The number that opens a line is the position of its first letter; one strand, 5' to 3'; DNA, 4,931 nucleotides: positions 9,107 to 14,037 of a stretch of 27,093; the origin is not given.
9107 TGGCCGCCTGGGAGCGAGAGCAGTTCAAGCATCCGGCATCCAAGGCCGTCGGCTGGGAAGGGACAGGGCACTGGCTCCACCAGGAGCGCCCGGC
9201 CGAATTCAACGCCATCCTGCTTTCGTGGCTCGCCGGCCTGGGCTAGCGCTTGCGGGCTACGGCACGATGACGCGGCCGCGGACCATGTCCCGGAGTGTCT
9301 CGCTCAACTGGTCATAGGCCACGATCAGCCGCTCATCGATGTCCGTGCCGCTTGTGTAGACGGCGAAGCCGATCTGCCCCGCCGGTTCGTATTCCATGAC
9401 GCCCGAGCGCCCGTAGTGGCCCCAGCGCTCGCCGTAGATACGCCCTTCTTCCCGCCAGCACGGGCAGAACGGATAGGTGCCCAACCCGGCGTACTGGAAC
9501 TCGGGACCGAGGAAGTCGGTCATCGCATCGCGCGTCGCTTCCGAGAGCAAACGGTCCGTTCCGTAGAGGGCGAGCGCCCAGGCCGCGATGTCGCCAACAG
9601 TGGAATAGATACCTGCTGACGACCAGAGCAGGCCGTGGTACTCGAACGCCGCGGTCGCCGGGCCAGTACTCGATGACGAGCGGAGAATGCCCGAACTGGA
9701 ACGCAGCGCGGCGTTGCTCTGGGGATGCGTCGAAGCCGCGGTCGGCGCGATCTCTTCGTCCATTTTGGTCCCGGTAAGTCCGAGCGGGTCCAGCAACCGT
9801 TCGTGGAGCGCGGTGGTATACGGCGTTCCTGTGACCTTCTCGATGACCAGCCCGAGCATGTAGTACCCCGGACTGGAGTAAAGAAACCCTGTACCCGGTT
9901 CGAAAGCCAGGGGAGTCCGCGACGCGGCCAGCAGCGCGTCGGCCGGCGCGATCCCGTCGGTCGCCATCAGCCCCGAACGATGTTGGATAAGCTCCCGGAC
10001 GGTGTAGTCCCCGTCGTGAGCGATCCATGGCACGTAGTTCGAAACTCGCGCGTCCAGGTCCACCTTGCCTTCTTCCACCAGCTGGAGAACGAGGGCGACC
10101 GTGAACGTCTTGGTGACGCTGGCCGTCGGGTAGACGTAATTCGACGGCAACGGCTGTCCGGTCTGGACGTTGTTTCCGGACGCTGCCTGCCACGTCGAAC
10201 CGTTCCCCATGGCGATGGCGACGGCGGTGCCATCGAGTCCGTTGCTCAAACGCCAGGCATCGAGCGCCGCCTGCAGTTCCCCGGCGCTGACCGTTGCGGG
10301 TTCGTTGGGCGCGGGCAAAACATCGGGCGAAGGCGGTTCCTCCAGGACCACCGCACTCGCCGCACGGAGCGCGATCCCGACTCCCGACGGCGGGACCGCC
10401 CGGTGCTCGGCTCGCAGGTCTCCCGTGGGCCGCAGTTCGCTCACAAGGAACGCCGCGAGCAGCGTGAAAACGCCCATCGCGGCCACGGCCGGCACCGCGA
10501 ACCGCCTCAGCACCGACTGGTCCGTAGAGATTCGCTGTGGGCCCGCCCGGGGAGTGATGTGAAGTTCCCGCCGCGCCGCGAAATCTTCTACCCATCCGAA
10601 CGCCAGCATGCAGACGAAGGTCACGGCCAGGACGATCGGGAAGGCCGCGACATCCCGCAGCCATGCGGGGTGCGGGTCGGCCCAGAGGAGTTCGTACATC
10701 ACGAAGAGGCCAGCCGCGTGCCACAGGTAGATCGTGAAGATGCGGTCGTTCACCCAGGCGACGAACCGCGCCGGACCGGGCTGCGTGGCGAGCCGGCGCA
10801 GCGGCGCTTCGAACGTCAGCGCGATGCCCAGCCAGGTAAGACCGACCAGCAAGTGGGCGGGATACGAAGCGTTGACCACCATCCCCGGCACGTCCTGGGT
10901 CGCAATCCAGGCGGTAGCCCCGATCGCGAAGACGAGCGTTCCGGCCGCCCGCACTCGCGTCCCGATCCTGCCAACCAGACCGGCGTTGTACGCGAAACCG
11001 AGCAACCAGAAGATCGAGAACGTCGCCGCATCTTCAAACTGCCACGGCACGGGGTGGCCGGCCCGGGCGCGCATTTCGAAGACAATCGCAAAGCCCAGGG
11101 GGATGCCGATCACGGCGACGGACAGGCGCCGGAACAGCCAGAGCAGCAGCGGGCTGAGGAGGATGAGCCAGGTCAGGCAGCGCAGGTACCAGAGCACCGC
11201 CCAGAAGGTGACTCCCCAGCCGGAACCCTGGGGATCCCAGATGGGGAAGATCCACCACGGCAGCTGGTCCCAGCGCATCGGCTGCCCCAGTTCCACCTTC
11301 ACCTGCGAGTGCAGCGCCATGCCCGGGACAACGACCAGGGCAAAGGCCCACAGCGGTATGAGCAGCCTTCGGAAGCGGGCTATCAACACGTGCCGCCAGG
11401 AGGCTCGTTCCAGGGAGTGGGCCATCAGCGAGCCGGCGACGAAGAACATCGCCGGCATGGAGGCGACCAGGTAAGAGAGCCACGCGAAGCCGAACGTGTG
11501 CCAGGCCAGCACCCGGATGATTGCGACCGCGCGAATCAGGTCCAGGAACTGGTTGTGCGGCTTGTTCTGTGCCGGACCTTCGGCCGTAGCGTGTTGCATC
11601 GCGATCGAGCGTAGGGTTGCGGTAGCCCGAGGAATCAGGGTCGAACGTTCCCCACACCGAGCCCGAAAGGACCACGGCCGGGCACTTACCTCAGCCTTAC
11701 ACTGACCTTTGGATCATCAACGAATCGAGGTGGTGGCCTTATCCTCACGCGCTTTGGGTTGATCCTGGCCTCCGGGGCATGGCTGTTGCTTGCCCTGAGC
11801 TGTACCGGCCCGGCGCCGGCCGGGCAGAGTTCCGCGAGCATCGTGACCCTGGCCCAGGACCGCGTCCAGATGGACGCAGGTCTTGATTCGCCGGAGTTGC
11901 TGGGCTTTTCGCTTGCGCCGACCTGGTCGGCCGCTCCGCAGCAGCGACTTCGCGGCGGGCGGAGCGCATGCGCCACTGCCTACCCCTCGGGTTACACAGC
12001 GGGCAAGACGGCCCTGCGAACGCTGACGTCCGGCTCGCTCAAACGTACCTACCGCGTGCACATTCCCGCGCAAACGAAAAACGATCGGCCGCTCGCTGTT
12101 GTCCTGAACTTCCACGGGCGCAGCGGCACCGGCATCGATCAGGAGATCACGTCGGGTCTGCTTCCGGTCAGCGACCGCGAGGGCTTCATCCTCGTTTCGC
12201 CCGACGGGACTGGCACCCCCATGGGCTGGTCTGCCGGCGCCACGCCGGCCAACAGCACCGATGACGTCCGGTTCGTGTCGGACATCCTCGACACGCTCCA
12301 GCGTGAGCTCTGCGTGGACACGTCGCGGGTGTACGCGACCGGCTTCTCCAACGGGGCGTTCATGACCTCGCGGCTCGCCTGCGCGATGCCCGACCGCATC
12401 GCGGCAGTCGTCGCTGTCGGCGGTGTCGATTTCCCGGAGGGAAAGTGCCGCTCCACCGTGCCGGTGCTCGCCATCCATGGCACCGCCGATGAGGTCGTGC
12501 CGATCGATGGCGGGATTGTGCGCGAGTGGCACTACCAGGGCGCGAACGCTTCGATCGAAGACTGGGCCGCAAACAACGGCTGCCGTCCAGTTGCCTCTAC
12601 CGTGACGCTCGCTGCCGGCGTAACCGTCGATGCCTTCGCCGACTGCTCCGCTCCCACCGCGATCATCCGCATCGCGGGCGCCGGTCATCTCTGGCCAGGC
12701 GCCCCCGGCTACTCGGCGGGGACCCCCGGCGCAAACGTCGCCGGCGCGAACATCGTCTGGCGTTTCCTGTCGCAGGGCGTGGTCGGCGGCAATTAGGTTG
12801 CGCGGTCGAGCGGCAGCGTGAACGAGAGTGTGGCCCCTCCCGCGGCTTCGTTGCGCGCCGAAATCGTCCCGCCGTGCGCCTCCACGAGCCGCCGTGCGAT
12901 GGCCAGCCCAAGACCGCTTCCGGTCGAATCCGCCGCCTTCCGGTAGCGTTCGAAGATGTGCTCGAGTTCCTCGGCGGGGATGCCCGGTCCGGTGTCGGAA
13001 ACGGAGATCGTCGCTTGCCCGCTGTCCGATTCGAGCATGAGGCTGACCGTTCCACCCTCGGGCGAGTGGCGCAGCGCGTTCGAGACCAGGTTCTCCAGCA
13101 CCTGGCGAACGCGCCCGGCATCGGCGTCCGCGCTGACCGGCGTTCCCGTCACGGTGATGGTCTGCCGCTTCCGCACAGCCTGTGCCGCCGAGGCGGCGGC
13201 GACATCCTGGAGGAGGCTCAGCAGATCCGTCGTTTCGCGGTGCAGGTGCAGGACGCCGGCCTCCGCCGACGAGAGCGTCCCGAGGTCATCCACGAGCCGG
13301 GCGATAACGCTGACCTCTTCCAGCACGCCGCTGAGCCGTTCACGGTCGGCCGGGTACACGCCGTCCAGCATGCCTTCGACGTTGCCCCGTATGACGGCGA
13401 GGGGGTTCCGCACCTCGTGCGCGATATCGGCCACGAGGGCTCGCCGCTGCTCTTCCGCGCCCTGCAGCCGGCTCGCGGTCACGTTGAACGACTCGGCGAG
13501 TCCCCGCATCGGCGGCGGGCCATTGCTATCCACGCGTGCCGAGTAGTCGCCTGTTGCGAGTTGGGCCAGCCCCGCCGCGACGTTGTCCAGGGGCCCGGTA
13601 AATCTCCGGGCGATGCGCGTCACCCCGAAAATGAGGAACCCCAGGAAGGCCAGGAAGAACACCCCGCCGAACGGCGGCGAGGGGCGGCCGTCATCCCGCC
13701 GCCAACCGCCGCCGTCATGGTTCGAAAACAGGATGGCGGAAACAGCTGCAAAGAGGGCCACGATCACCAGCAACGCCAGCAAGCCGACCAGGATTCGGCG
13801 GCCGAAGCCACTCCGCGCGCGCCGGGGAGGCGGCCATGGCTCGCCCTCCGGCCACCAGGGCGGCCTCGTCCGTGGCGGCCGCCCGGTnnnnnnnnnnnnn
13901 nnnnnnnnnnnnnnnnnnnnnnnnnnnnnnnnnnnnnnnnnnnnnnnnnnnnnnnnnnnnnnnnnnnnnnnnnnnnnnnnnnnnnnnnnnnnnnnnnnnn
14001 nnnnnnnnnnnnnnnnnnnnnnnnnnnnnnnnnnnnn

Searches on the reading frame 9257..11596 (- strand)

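Call 13: search_protein_families(library=pfam, proteins=[window:9257-11596:-], max_evalue=0.001)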
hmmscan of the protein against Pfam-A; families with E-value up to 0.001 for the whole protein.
window:9257-11596:- (779 aa): 3 families
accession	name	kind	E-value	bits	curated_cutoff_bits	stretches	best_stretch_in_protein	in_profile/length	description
PF00144.29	Beta-lactamase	-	1.4e-49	169.5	27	1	453-753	13-313/329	Beta-lactamase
PF01757.29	Acyl_transf_3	-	4.4e-20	72.4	31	1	16-330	2-325/326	Acyltransferase domain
PF13354.11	Beta-lactamase2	-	0.00073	19.4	22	0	485-518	17-50/214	Beta-lactamase enzyme family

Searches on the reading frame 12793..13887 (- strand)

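Call 42: search_protein_families(library=ncbifam, proteins=[window:12793-13887:-], max_evalue=0.00001)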
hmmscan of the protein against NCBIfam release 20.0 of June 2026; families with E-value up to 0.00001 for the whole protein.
window:12793-13887:- (364 aa): 82 families (the best 25 are shown)
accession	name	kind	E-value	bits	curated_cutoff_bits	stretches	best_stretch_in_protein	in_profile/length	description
NF007837.0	PRK10549.1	equivalog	6.4e-58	196.6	603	1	91-362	183-460/466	envelope stress sensor histidine kinase BaeS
NF012163.2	BaeS_SmeS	equivalog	1.7e-57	195.4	500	1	91-359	183-457/457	sensor histidine kinase efflux regulator BaeS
NF033092.0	HK_WalK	equivalog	4.8e-49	167.4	725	1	144-360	368-594/594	cell wall metabolism sensor histidine kinase WalK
TIGR01386.1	cztS_silS_copS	subfamily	1.2e-46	159.7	292.55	1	90-358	182-456/457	heavy metal sensor histidine kinase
TIGR02966.1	phoR_proteo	equivalog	5.8e-45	153.8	334.2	1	139-357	105-332/333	phosphate regulon sensor histidine kinase PhoR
NF046044.1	PnpS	equivalog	7.6e-42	143.7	400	1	140-359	162-390/390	two-component system histidine kinase PnpS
NF012226.0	AdeS_HK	equivalog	2.4e-41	142.1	500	1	82-349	71-343/353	two-component sensor histidine kinase AdeS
NF040691.1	MtrAB_MtrB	equivalog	3.2e-40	138.6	450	1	74-361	193-493/507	MtrAB system histidine kinase MtrB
NF058527.1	HistKinChvGCaul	equivalog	1.3e-38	133.1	740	1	149-349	307-517/535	two-component sensor histidine kinase ChvG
NF008312.0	PRK11100.1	equivalog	3.4e-38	131.7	356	1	116-360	225-474/477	two-component system sensor histidine kinase CreC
NF008468.0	PRK11360.1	equivalog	7.2e-36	123.7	646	1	151-362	399-610/616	two-component system sensor histidine kinase AtoS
NF041880.1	EPS_EpsF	equivalog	8e-36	123.6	900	1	140-356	266-487/492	response regulator EpsF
NF007004.0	PRK09467.1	equivalog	3e-35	121.9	415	1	79-361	163-437/440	two-component system sensor histidine kinase EnvZ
NF007898.0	PRK10604.1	equivalog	5.3e-35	121.4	478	1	108-362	172-425/433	two-component system sensor histidine kinase RstB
TIGR02956.1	TMAO_torS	equivalog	6.5e-35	120.5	676.5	1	144-363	460-685/967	TMAO reductase system sensor histidine kinase/response regulator TorS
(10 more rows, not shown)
